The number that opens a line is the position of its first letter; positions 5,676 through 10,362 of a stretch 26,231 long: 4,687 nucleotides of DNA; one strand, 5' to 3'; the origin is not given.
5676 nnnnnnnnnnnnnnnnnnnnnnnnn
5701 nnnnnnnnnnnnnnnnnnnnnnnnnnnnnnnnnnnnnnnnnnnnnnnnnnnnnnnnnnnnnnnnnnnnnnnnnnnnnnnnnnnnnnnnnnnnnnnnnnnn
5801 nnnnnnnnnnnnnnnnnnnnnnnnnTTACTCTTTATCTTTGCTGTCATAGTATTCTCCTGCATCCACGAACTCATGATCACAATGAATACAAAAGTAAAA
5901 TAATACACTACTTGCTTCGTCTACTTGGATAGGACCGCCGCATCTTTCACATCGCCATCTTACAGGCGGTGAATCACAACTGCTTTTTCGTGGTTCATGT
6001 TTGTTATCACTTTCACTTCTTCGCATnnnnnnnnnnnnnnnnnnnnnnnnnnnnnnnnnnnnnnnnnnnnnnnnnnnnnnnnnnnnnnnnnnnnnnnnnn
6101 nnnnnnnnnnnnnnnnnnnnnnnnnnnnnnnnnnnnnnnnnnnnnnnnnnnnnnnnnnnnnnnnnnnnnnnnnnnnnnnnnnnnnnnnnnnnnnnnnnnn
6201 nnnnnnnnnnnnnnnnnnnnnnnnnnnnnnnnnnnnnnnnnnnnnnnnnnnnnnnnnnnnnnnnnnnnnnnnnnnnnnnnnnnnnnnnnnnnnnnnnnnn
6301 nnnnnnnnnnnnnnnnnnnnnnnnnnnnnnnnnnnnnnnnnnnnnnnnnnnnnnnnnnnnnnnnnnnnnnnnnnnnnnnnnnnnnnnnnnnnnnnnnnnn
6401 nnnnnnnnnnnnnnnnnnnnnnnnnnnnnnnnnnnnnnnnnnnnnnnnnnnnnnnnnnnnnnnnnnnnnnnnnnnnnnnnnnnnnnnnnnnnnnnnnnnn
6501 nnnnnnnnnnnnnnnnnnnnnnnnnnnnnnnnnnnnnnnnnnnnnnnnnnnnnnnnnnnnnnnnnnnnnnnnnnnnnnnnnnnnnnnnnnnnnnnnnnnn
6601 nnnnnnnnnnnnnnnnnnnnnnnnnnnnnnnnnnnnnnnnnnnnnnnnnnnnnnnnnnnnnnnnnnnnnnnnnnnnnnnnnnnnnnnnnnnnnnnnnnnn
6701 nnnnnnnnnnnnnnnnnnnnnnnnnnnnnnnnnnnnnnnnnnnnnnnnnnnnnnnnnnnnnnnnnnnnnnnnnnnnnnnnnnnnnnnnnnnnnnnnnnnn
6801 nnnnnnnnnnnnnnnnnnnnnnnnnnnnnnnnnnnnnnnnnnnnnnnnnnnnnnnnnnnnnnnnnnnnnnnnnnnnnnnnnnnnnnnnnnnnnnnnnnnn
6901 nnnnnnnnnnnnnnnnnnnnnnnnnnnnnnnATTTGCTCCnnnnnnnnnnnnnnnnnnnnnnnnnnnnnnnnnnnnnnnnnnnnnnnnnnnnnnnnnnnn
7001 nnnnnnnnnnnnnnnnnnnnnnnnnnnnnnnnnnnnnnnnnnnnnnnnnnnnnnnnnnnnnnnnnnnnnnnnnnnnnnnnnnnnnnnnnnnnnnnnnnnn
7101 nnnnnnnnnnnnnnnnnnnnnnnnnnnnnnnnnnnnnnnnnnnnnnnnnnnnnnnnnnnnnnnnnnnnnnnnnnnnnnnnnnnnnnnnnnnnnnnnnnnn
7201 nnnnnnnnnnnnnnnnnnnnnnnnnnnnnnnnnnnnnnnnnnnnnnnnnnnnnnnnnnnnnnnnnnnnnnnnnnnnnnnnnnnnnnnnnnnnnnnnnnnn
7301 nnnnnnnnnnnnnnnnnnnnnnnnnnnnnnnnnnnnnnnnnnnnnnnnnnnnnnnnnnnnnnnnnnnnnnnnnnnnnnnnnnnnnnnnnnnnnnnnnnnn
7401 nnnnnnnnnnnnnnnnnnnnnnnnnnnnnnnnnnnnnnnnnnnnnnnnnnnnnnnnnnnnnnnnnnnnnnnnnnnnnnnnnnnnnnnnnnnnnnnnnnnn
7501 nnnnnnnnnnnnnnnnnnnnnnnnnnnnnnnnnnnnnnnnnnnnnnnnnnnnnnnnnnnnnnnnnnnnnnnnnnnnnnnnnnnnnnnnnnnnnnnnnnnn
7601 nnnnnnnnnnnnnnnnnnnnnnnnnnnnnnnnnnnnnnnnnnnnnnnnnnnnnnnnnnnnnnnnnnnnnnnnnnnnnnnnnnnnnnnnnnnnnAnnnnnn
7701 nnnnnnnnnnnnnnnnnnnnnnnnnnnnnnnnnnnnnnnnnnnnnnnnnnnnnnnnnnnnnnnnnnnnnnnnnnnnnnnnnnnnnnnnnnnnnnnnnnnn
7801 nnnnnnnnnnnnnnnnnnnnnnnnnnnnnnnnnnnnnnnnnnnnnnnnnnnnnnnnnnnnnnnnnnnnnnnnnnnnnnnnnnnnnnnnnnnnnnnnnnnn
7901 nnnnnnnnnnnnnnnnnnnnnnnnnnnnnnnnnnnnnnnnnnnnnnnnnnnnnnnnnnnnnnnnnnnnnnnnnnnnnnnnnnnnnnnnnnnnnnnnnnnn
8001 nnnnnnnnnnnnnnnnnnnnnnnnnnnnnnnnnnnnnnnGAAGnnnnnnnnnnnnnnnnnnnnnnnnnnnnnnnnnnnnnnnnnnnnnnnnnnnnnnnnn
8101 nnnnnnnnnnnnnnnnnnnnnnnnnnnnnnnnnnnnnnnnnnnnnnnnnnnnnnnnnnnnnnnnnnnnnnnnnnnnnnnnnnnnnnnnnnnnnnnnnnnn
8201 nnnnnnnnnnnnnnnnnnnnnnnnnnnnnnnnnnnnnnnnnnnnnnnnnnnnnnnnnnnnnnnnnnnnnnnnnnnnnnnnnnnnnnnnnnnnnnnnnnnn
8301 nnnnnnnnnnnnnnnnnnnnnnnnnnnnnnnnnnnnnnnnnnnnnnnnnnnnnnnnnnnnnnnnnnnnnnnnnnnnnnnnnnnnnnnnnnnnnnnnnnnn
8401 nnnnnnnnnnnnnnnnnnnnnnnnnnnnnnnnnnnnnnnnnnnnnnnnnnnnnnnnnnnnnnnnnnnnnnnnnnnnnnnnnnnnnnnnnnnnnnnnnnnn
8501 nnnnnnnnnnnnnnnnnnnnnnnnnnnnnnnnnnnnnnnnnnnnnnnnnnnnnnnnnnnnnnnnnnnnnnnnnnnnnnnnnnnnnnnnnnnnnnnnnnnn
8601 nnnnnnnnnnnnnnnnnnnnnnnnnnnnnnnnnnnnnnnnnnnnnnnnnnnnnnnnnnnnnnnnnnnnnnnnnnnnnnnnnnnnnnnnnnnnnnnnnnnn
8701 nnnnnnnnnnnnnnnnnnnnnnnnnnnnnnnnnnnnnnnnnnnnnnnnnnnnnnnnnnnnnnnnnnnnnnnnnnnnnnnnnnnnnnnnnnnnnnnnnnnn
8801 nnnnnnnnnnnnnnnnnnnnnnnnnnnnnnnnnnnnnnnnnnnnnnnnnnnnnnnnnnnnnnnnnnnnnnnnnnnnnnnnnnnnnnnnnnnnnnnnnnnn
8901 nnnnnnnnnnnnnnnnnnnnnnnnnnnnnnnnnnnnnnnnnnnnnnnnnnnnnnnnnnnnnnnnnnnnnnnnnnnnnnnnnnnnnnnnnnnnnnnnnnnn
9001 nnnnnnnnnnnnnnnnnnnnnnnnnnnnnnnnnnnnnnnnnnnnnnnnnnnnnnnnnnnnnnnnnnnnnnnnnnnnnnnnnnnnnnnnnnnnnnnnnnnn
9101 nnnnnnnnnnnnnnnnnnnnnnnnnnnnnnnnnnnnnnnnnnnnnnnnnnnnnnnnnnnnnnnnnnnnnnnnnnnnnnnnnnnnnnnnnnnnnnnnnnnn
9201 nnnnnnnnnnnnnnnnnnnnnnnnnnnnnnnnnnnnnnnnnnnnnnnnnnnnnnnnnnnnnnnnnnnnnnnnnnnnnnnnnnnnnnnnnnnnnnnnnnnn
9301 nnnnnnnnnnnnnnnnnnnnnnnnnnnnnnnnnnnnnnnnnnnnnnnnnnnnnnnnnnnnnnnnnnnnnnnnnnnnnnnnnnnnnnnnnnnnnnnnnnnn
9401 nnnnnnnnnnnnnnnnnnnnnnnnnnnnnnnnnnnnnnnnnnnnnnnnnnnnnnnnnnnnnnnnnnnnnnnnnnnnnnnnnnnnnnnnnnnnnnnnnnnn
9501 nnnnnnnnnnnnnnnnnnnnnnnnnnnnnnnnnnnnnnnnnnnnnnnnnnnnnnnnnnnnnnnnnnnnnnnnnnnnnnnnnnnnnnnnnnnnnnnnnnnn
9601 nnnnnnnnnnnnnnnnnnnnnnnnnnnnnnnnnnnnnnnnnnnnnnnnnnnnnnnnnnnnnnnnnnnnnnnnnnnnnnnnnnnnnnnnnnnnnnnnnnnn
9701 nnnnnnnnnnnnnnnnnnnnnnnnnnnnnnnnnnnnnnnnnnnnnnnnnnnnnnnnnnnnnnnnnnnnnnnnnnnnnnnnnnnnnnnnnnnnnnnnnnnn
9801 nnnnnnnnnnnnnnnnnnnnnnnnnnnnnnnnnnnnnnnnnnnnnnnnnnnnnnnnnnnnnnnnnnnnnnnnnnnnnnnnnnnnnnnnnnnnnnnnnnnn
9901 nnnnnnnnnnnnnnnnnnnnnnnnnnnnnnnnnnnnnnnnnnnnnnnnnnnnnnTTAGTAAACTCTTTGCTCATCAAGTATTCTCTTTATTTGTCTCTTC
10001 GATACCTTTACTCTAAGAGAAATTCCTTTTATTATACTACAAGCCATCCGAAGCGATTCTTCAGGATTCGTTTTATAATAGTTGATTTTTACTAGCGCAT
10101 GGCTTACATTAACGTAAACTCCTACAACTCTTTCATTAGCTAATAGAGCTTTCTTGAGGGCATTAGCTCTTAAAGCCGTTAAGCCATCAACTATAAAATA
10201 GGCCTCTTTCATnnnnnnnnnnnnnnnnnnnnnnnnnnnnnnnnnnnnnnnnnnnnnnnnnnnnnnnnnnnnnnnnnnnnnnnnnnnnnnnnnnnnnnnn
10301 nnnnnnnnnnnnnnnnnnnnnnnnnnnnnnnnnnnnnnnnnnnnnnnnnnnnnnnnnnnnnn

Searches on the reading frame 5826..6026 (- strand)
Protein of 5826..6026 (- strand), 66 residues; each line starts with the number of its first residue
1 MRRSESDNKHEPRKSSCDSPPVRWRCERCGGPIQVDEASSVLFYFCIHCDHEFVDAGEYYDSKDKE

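Call 87: search_protein_families(library=pfam, proteins=[window:5826-6026:-], max_evalue=0.05)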
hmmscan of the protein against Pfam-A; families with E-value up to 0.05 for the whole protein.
window:5826-6026:- (66 aa): 6 families
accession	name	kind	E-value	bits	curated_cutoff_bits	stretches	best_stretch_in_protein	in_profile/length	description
PF07191.17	Zn_ribbon_6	-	0.002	18.5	25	1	22-50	28-56/67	Double zinc ribbon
PF22601.2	RIM2a_ZnF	-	0.012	16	27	1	25-50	24-50/52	RIM2-alpha zinc finger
PF25208.1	DUF7838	-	0.02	15.3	28.5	0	45-63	35-53/55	Domain of unknown function (DUF7838)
PF18439.7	zf_UBZ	-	0.025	14.7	25.6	0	24-38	3-17/32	Ubiquitin-Binding Zinc Finger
PF13453.11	Zn_ribbon_TFIIB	-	0.028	14.3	22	0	26-60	2-36/41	Transcription factor zinc-finger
PF01155.25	HypA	-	0.043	14.3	28.9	1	16-54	63-97/112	Hydrogenase/urease nickel incorporation, metallochaperone, hypA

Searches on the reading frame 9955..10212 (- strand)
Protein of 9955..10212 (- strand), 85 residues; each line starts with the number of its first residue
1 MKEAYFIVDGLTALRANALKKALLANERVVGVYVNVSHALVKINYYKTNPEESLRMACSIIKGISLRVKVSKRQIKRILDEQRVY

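Call 87: search_protein_families(library=pfam, proteins=[window:9955-10212:-], max_evalue=0.05)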
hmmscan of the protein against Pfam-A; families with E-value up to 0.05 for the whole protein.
window:9955-10212:- (85 aa): 1 family
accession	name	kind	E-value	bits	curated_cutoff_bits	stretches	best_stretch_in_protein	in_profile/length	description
PF13656.11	RNA_pol_L_2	-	0.025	14.7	27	0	16-63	14-67/75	RNA polymerase Rpb3/Rpb11 dimerisation domain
